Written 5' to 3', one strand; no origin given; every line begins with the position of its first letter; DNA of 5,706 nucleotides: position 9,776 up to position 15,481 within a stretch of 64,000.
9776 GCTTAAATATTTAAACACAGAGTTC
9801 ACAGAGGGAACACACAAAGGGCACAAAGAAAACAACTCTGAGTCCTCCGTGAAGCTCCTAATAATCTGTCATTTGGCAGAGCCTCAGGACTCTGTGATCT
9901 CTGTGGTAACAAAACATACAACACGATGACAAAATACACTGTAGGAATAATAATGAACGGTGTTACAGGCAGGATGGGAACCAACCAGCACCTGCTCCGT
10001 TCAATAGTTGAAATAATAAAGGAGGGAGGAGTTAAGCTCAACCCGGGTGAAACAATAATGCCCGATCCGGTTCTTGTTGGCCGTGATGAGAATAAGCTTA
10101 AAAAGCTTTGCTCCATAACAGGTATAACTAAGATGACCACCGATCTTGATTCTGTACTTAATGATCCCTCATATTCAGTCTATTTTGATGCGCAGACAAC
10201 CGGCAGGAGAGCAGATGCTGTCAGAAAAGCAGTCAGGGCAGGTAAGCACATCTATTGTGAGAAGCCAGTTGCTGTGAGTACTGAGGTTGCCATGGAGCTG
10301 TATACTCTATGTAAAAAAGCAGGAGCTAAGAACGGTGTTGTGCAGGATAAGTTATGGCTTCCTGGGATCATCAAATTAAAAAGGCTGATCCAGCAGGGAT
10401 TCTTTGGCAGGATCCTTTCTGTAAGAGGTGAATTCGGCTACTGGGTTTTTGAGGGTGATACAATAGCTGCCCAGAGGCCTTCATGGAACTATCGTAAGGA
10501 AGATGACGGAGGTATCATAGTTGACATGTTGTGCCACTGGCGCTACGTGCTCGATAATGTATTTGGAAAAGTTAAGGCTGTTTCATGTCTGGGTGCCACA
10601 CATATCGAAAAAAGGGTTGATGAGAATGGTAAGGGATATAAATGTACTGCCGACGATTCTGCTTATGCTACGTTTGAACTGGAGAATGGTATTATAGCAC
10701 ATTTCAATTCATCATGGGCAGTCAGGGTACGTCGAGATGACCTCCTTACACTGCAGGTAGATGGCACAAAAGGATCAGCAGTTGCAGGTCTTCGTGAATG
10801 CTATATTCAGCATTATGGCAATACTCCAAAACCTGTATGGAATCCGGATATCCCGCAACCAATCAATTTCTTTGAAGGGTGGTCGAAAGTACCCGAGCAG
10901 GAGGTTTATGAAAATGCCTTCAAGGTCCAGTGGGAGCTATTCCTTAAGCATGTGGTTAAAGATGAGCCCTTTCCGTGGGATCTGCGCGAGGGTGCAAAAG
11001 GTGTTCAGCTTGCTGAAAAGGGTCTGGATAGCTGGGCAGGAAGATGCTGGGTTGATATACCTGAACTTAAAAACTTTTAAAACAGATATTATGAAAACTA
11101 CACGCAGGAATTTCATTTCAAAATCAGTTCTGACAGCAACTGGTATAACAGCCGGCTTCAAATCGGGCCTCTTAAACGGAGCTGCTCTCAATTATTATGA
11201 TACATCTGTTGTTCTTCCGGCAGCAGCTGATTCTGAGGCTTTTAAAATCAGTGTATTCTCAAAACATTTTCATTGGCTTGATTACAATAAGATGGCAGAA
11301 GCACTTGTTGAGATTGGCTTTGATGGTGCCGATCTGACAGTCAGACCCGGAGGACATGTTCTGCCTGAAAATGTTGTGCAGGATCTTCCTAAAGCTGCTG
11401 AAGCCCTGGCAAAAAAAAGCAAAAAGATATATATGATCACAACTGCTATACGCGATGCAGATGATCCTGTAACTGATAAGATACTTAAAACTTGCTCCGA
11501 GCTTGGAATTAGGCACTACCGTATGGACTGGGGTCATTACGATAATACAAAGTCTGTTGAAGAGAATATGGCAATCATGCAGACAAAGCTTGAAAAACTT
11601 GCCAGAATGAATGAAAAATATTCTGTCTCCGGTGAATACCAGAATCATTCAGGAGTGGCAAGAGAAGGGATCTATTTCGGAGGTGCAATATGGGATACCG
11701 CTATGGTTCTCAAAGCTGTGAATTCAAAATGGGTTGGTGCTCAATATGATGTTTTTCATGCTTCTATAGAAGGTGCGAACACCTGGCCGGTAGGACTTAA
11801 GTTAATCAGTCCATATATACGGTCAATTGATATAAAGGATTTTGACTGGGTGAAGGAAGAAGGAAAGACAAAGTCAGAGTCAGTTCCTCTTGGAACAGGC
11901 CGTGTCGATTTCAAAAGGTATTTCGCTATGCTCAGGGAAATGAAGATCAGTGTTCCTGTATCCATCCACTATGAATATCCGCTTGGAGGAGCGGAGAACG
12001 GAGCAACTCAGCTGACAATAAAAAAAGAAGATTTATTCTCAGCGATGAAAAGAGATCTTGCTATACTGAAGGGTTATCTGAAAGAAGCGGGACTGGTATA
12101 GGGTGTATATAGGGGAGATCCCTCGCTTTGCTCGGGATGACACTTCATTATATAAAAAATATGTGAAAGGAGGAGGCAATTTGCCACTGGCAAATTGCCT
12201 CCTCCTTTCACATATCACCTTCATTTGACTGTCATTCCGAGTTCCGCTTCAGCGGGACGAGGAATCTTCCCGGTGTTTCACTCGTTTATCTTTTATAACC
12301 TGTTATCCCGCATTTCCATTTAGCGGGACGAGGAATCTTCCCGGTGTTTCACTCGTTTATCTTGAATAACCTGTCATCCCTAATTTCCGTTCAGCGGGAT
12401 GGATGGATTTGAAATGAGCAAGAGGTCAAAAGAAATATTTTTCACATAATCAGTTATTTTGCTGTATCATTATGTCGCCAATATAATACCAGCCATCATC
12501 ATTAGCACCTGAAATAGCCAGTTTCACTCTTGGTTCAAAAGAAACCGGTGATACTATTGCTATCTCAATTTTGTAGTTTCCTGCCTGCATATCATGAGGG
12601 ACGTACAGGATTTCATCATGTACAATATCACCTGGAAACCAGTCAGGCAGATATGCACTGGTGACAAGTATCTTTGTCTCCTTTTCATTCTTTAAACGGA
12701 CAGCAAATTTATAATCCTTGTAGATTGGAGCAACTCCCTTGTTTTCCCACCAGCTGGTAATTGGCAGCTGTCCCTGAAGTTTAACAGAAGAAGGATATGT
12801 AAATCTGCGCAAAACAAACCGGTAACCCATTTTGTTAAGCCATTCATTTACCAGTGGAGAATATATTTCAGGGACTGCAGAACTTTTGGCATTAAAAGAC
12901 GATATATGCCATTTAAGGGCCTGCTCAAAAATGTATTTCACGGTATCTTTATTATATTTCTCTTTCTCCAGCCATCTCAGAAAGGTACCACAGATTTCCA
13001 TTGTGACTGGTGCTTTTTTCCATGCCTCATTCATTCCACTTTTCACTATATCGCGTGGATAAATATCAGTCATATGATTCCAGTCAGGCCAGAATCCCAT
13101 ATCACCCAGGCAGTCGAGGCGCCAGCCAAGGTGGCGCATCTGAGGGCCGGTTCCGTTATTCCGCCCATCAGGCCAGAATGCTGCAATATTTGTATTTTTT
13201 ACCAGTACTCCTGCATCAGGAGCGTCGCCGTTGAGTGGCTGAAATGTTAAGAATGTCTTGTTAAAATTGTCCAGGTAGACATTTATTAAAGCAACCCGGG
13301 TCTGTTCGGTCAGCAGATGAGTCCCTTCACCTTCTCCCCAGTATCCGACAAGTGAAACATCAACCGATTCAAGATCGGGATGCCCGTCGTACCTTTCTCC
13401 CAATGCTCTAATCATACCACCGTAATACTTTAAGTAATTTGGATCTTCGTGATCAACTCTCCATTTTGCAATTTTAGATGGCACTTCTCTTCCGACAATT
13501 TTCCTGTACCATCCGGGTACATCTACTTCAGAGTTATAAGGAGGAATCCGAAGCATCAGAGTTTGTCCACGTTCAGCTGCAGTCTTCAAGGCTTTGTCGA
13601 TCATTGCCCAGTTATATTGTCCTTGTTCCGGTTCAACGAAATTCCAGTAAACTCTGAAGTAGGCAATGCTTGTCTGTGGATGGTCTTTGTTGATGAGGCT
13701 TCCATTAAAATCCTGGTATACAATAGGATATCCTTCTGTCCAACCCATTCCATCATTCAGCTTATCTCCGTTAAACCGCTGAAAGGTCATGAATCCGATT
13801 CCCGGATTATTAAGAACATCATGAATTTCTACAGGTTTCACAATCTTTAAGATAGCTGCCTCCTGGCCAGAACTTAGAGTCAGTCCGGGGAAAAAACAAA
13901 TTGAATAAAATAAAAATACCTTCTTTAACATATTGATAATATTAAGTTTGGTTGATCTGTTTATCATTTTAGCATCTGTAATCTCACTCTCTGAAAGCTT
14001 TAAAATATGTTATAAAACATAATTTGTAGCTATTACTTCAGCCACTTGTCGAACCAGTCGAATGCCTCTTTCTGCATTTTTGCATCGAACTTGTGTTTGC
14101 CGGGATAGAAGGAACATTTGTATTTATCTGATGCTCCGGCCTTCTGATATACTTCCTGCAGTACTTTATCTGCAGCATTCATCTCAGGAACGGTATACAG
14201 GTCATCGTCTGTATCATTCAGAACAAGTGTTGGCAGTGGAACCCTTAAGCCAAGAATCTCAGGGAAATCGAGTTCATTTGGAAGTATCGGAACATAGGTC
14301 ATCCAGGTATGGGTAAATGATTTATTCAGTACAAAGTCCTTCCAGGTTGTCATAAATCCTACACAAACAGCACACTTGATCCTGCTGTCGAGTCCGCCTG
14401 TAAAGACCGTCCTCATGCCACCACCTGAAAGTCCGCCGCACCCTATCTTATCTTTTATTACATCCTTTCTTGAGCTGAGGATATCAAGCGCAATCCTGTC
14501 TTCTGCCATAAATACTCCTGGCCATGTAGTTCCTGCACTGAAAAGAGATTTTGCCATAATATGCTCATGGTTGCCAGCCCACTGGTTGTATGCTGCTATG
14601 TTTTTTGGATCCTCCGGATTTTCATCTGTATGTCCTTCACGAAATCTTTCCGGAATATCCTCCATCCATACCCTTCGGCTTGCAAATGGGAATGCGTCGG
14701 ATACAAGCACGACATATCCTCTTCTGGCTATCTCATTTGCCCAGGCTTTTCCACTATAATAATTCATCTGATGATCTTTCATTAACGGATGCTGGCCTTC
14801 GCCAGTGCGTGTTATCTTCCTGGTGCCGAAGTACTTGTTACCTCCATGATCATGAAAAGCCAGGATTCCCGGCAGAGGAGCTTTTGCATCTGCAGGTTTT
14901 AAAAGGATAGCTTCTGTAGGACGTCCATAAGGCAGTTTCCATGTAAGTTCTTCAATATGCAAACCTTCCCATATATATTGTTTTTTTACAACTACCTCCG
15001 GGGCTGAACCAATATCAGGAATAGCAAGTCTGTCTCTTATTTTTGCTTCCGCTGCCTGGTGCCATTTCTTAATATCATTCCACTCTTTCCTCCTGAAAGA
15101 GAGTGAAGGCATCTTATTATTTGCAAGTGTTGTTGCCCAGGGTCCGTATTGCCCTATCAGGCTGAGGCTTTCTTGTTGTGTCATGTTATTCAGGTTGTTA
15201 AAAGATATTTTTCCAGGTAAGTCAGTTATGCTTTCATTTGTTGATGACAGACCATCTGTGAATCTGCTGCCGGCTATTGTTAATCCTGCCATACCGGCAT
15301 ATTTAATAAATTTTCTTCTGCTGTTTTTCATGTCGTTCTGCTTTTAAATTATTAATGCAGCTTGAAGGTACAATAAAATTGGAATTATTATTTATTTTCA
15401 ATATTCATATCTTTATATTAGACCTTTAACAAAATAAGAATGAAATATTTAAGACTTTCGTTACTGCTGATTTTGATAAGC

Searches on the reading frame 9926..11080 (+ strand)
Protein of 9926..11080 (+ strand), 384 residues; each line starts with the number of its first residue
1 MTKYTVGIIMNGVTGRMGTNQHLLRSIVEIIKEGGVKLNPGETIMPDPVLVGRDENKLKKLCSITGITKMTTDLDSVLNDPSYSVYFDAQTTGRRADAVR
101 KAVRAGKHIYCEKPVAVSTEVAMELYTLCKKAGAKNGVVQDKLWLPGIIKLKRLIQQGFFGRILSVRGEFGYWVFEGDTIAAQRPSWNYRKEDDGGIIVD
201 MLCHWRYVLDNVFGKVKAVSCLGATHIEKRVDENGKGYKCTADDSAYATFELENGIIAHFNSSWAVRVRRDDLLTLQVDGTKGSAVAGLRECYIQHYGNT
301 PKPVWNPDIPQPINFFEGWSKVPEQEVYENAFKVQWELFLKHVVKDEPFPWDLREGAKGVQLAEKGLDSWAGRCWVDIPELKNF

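Call 39: search_protein_families(library=pfam, proteins=[window:9926-11080:+], max_evalue=0.0001)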
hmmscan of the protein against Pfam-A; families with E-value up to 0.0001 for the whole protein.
window:9926-11080:+ (384 aa): 4 families
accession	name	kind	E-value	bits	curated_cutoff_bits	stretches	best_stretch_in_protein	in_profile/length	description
PF22725.1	GFO_IDH_MocA_C3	-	1.6e-25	90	27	1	150-285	3-123/124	GFO/IDH/MocA C-terminal domain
PF02894.22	GFO_IDH_MocA_C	-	1.1e-16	61.7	22.9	1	152-377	1-217/218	Oxidoreductase family, C-terminal alpha/beta domain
PF01408.29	GFO_IDH_MocA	-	1e-10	42.8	24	1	50-135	31-115/120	Oxidoreductase family, NAD-binding Rossmann fold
PF22685.1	Gal80p_C-like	-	5.8e-05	23.8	29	1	146-284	1-147/152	Gal80p, C-terminal domain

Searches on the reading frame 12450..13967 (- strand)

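Call 39: search_protein_families(library=pfam, proteins=[window:12450-13967:-], max_evalue=0.0001)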
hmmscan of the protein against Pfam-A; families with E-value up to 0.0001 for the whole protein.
window:12450-13967:- (505 aa): 2 families
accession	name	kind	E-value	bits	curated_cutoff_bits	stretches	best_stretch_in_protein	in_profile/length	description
PF16116.10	DUF4832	-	6.4e-15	55.9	29.2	1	370-488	93-215/216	Domain of unknown function (DUF4832)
PF02449.21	Glyco_hydro_42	-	6.6e-07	29.4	21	1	106-204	32-134/376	Beta-galactosidase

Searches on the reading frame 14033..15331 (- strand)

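Call 39: search_protein_families(library=pfam, proteins=[window:14033-15331:-], max_evalue=0.0001)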
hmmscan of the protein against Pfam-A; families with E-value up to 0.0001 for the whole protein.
window:14033-15331:- (432 aa): 1 family
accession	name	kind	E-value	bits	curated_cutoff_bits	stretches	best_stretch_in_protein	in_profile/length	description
PF12715.13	Abhydrolase_7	-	8.8e-06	25.6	21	0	68-213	28-167/388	Abhydrolase family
